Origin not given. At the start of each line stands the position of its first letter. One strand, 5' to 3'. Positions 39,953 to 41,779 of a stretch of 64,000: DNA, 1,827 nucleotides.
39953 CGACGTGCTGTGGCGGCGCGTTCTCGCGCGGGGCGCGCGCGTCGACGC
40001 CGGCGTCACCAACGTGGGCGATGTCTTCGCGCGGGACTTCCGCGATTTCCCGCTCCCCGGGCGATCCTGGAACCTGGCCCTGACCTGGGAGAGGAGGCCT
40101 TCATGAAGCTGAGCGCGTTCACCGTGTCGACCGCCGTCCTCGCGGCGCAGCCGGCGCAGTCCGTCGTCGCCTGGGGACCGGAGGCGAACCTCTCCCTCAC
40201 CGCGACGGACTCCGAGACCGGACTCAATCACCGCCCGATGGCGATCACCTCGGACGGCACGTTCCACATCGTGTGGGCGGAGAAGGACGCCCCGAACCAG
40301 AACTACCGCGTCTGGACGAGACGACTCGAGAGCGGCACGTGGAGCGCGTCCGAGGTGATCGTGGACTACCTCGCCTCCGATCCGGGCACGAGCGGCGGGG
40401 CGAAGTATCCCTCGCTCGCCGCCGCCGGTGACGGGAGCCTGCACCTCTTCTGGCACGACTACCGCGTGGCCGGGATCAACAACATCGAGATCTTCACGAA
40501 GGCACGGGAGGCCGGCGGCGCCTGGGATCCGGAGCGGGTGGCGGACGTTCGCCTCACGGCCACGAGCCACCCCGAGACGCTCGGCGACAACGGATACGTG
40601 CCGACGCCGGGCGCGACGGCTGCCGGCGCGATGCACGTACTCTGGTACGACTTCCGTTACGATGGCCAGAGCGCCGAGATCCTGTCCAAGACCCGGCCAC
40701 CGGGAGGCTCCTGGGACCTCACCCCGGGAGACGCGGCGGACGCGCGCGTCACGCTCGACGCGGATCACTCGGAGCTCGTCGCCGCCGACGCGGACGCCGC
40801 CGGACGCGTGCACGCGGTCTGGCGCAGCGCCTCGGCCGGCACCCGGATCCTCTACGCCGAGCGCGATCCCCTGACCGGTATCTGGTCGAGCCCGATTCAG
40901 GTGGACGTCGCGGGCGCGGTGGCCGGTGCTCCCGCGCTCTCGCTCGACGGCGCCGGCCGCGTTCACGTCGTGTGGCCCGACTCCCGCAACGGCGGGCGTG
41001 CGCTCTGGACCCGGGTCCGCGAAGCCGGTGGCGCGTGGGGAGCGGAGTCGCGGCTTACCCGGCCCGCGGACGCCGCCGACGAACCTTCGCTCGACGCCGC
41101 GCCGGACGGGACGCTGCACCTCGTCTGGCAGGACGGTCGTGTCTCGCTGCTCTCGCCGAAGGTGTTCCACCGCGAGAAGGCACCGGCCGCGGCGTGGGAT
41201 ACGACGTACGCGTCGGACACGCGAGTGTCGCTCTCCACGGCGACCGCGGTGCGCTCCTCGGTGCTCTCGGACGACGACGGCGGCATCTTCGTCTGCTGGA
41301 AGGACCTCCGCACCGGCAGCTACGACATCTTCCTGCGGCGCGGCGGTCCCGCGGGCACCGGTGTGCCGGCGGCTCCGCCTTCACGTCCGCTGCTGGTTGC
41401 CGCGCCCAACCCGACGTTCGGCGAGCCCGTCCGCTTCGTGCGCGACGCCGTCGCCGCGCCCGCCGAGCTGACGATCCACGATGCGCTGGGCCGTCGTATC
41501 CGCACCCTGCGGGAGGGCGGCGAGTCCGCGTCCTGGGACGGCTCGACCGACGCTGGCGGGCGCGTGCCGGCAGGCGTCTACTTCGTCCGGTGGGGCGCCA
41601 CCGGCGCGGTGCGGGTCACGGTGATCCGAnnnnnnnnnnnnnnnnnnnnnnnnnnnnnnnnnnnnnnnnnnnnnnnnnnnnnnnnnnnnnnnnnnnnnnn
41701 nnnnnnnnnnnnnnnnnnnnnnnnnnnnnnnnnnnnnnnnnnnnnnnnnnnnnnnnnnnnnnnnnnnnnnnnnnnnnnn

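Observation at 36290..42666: Cobalamin riboswitch controlling a BtuB-like receptor flanked by three beta-propeller surface proteins (possible novel B12-capture apparatus)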

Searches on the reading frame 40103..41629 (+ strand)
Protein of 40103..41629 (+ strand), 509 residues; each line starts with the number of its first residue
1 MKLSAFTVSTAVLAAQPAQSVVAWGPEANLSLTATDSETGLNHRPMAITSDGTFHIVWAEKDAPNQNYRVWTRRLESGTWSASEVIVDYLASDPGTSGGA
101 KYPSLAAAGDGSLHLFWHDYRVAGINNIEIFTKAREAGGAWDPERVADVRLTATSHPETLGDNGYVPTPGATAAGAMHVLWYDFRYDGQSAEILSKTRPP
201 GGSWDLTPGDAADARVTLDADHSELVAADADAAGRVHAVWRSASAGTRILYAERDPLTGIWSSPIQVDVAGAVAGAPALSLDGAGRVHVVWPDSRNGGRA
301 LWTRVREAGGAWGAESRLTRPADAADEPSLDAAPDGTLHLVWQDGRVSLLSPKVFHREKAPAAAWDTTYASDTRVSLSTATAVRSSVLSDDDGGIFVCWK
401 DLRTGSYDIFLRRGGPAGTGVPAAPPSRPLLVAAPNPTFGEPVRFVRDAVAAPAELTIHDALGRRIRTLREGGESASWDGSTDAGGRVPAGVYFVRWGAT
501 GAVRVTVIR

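Call 8: search_protein_families(library=pfam, proteins=[window:40103-41629:+], max_evalue=0.1)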
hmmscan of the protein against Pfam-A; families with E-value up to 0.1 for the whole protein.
window:40103-41629:+ (509 aa): 4 families
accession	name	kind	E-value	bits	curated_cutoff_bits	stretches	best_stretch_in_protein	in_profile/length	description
PF15892.11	BNR_4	-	6.1e-07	29.5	27.3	1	44-182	43-168/272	BNR repeat-containing family member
PF13860.13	FlgD_ig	-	1.2e-06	28.8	27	1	447-496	18-72/79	FlgD Ig-like domain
PF23044.1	SH3-C_UBE2O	-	0.0004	20.7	21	0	331-353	32-54/68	UBE2O, ubiquitin binding SH3-C domain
PF13088.12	BNR_2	-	0.013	15.3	31.4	1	69-339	19-276/277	BNR repeat-like domain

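Call 9: search_protein_families(library=ncbifam, proteins=[window:40103-41629:+], max_evalue=0.1)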
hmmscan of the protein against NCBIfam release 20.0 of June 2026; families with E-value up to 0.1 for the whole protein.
window:40103-41629:+ (509 aa): 3 families
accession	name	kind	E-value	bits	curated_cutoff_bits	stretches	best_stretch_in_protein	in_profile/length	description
NF053835.1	PDIAV_lipo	equivalog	0.00035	20.1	90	0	29-122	132-221/458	PDIAV motif-containing lipoprotein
TIGR04183.1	Por_Secre_tail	domain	0.0016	18.4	23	1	434-497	2-58/72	T9SS type A sorting domain-containing protein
NF005176.1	PRK06655.1-1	equivalog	0.005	16.8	230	1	451-500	96-150/197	flagellar hook assembly protein FlgD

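Call 13: search_solved_structures(query=window:40103-41629:+, max_evalue=1)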
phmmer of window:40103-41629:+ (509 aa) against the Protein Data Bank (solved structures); distinct sequences matched with E-value up to 1: 0.

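Call 30: find_homologous_proteins(query=window:40103-41629:+, max_evalue=0.00001)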
Query window:40103-41629:+ (509 aa): 74 proteins with E <= 0.00001 among 8000 candidates.
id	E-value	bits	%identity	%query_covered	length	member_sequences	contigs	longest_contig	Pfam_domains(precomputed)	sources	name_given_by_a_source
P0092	0.0e+0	1138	100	100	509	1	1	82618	PF15892.12,PF13860.13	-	-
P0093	4.1e-251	852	78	95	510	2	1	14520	PF15892.12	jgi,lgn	jgi:hypothetical protein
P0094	4.7e-185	635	60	99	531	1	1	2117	PF15892.12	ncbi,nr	ncbi:MAG: hypothetical protein HKN12_06430 [Gemmatimonadetes bacterium]|nr:hypothetical protein [Gem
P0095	4.6e-182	625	58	98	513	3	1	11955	PF15892.12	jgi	jgi:hypothetical protein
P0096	5.6e-182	624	61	96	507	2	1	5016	PF23044.2,PF15892.12,PF13088.13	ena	-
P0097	6.6e-181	621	61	95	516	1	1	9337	PF15892.12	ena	-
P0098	1.7e-179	616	60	96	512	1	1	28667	PF15892.12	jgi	jgi:hypothetical protein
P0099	8.3e-179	614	59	100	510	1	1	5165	PF15892.12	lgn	-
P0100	6.5e-177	608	59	96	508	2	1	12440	-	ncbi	-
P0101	2.1e-176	606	58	96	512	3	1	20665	PF15892.12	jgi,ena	-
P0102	1.2e-175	603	60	95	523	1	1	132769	PF15892.12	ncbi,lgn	-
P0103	2.2e-175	603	58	95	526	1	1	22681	PF15892.12,PF13860.13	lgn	-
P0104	1.3e-174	600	58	95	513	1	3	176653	PF15892.12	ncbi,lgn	-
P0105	1.3e-174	600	59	95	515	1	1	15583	PF15892.12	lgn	-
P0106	1.3e-173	597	57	96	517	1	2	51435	PF15892.12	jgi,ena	jgi:hypothetical protein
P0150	1.5e-24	105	26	97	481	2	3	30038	PF15892.12,PF02012.27,PF13088.13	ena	-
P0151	8.2e-23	99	34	55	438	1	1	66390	-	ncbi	-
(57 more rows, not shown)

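Call 41: predict_structure(alignment_id=A3)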
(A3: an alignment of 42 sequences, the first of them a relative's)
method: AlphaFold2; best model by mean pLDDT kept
length: 509 residues; sequences in the alignment: 42
mean_pLDDT: 88.8   pTM: 0.79
mean pLDDT of the five models: 88.8, 88.5, 88.4, 88.2, 87.9
residues with pLDDT >= 90: 354; 70-90: 104; 50-70: 31; < 50: 20
segments of 3 or more residues with pLDDT < 50: 1-3, 9-11, 13-17, 419-427
pLDDT, mean of each block of 10 residues (from residue 1): 49 50 88 90 91 95 94 90 94 89 94 95 88 94 93 74 87 95 90 96 91 90 96 97 91 96 96 96 95 95 96 97 96 94 94 95 91 93 96 94 93 74 46 85 82 83 91 83 94 85 87
secondary structure, 60 per line:
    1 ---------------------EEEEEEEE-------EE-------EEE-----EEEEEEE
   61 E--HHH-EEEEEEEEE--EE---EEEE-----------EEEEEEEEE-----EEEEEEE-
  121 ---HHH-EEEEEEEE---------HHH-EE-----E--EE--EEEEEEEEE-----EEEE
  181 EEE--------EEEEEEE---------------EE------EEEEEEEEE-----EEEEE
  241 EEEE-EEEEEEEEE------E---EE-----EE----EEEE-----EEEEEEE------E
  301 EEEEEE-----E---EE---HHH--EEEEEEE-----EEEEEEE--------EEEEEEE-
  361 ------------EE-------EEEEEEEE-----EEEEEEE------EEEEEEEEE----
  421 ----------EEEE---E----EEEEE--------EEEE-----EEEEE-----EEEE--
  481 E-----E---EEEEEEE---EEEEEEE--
elements in order: E22-29 E46-48 E54-61 E68-76 E84-87 E99-107 E113-119 E128-135 E163-171 E177-183 E192-198 E222-230 E236-244 E246-254 E278-281 E287-293 E300-306 E326-332 E338-344 E353-359 E382-389 E395-401 E408-416 E431-434 E443-447 E456-459 E465-469 E475-478 E491-497 E501-507

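Call 45: fold_search(model_id=the predicted structure, library=pdb)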
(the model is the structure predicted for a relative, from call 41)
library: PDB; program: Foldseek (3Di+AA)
matches with E <= 10: 1094; with E <= 0.001: 444
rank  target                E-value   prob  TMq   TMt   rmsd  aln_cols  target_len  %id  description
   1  7esn_A                7.8e-14  1.00  0.52  0.60   5.9       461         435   12  Crystal structure of a L-rhamnose-alpha-1,4-D-glucuronate lyase from Fusarium oxysporum 12S, H105F Rha-GlcA complex (released 2021-08-04)
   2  7esk_A                4.0e-13  1.00  0.50  0.59   6.3       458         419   14  Crystal structure of a L-rhamnose-alpha-1,4-D-glucuronate lyase from Fusarium oxysporum 12S, Ligand free form (released 2021-08-04)
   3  7esl                  1.4e-12  1.00  0.52  0.61   6.2       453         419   13  Crystal structure of a L-rhamnose-alpha-1,4-D-glucuronate lyase from Fusarium oxysporum 12S, N247A N-glycan free form (released 2021-08-04)
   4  6t96                  1.8e-12  1.00  0.48  0.68   8.3       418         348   16  Photorhabdus laumondii subsp. laumondii lectin PLL3 (released 2019-12-25)
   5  5mxf                  3.4e-12  1.00  0.50  0.70   8.7       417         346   15  Photorhabdus asymbiotica lectin (PHL) in complex with alpha-methyl fucoside (released 2017-08-09)
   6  5mxe                  3.5e-12  1.00  0.50  0.70   8.3       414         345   15  Photorhabdus asymbiotica lectin (PHL) in free form (released 2017-08-09)
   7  6rgr                  4.5e-12  1.00  0.49  0.70   6.6       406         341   15  Photorhabdus asymbiotica lectin PHL in complex with L-rhamnose (released 2020-07-01)
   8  6rgg_B                4.9e-12  1.00  0.50  0.72   4.3       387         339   15  Photorhabdus laumondii lectin PLL2 in complex with O-methylated PGL-1-derived disaccharide (released 2020-07-01)
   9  6rg2_A                6.6e-12  1.00  0.50  0.72   5.1       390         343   16  Photorhabdus laumondii lectin PLL2 in complex with 3-O-methyl-D-glucose (released 2020-07-01)
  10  6flu_A                6.9e-12  1.00  0.48  0.68   8.8       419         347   14  Photorhabdus asymbiotica lectin (PHL) in complex with synthetic C-fucoside (released 2019-02-06)
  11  5mxg_A                8.4e-12  1.00  0.49  0.70   8.3       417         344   15  Photorhabdus asymbiotica lectin (PHL) in complex with blood group H trisaccharide (released 2017-08-09)
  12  5mvh                  1.4e-11  1.00  0.49  0.62   6.5       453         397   10  Glycoside Hydrolase BACCELL_00856 (released 2017-04-26)
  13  6rg2_B                1.6e-11  1.00  0.50  0.70   8.0       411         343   15  Photorhabdus laumondii lectin PLL2 in complex with 3-O-methyl-D-glucose (released 2020-07-01)
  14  5mxh                  2.0e-11  1.00  0.50  0.71   8.0       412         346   15  Photorhabdus asymbiotica lectin (PHL) in complex with D-galactose (released 2017-08-09)
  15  6fhx_A                2.3e-11  1.00  0.49  0.69   8.5       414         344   14  Photorhabdus asymbiotica lectin (PHL) in complex with synthetic C-fucoside (released 2019-01-30)
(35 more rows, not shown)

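Call 50: search_solved_structures(query=A3, max_evalue=10)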
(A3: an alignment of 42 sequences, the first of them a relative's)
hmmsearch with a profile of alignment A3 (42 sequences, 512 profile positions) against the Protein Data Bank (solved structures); distinct sequences matched with E-value up to 10: 8.
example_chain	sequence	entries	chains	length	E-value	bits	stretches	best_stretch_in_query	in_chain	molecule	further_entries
5m11_A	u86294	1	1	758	1.5e-05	27.1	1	429-500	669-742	Immunoreactive 84kD antigen PG93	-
7eh9_A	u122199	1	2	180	0.0006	21.8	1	450-507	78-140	Basal-body rod modification protein FlgD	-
7bhq_A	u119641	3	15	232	0.00096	21.1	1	450-506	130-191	Basal-body rod modification protein FlgD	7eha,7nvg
3c12_A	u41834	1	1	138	0.0012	20.8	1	450-503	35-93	Flagellar protein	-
6za2_A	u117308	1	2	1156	0.0074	18.2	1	428-500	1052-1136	Por secretion system protein porU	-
3osv_A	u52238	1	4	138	0.025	16.5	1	452-500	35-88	Flagellar basal-body rod modification protein FlgD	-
5jvk_A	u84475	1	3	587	0.55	12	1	430-511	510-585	Uncharacterized protein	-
8qb1_A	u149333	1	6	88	1.9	10.3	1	434-505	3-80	Mirolase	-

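Call 76: find_encoding_contigs(protein=P0150, flank=8000, max_places=2)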
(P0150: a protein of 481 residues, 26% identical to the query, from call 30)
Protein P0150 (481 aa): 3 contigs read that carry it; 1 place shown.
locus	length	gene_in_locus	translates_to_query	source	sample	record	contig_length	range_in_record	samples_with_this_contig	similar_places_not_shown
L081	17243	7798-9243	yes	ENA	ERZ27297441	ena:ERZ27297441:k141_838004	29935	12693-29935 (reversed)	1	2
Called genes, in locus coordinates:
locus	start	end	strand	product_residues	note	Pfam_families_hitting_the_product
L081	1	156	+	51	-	?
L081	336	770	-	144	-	PF01381:HTH_3 (weak)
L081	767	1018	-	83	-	PF05973:Gp49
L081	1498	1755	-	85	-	PF10049:DUF2283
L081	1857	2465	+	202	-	-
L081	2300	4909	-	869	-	PF02861:Clp_N, PF23569:NBD_SMAX1, PF00004:AAA, PF17871:AAA_lid_9, PF00004:AAA, PF07724:AAA_2, PF07728:AAA_5, PF10431:ClpB_D2-small, +7 more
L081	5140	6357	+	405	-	-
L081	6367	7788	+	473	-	PF13088:BNR_2, PF02012:BNR (faint), PF13088:BNR_2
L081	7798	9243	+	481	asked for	PF15892:BNR_4 (faint), PF13088:BNR_2, PF02012:BNR (faint), PF13088:BNR_2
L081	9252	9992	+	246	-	PF13489:Methyltransf_23, PF08241:Methyltransf_11, PF08242:Methyltransf_12, PF13649:Methyltransf_25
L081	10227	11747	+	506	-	-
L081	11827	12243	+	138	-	PF27226:AF_1845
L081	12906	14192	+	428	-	PF13145:Rotamase_2 (faint), PF13616:Rotamase_3 (weak), PF00639:Rotamase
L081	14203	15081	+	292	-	PF13145:Rotamase_2, PF13616:Rotamase_3 (weak), PF00639:Rotamase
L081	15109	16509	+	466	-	PF13624:SurA_N_3, PF09312:SurA_N, PF13145:Rotamase_2, PF13616:Rotamase_3, PF00639:Rotamase, PF13616:Rotamase_3, PF00639:Rotamase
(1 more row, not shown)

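Call 77: find_encoding_contigs(protein=P0151, flank=8000, max_places=2)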
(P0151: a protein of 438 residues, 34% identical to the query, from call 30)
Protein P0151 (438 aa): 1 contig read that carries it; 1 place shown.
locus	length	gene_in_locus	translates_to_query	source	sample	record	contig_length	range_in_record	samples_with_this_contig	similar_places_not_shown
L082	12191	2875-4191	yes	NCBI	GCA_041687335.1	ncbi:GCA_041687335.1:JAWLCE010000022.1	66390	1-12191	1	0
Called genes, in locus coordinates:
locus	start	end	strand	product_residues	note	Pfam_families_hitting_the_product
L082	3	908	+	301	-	?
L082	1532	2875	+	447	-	PF13360:PQQ_2 (weak), PF13570:Beta-prop_ACSF4 (faint), PF13360:PQQ_2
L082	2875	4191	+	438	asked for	-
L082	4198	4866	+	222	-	PF07963:N_methyl (weak)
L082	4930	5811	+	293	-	PF01061:ABC2_membrane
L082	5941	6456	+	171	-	-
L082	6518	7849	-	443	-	PF01882:DUF58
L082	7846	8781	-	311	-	PF20030:bpMoxR, PF07726:AAA_3, PF07728:AAA_5, PF17863:AAA_lid_2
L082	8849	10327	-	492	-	PF00675:Peptidase_M16, PF05193:Peptidase_M16_C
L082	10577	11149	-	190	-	PF09835:DUF2062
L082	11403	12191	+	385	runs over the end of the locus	PF08240:ADH_N, PF00107:ADH_zinc_N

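Call 83: search_protein_representatives(protein=window:40103-41380:+)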
Query: 426 residues. Proteins with E-value up to 0.001 (for the whole library): 9479; up to 1e-10: 2866; up to 1e-30: 140. The best 150 are listed.
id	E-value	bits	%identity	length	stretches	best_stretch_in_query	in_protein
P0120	1.4e-156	538.4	60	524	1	9-422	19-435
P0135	7.5e-111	387.8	47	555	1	12-426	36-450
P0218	2.7e-98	346.4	45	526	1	25-412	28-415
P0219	9.5e-84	298.5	35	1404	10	165-365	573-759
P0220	1.4e-82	294.6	41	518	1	8-425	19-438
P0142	1.3e-81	291.4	60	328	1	179-423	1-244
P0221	1.0e-79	285.1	33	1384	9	228-419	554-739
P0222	2.0e-77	277.6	40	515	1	37-413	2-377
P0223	3.6e-75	270.2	33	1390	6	3-411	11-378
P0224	2.2e-73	264.3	31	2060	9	207-417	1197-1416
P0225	3.1e-71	257.2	35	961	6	260-412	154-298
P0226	4.2e-71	256.8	40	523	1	23-425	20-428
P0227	6.0e-71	256.3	33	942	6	227-415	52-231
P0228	4.3e-68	246.9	39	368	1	23-355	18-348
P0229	7.5e-68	246.1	39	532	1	18-421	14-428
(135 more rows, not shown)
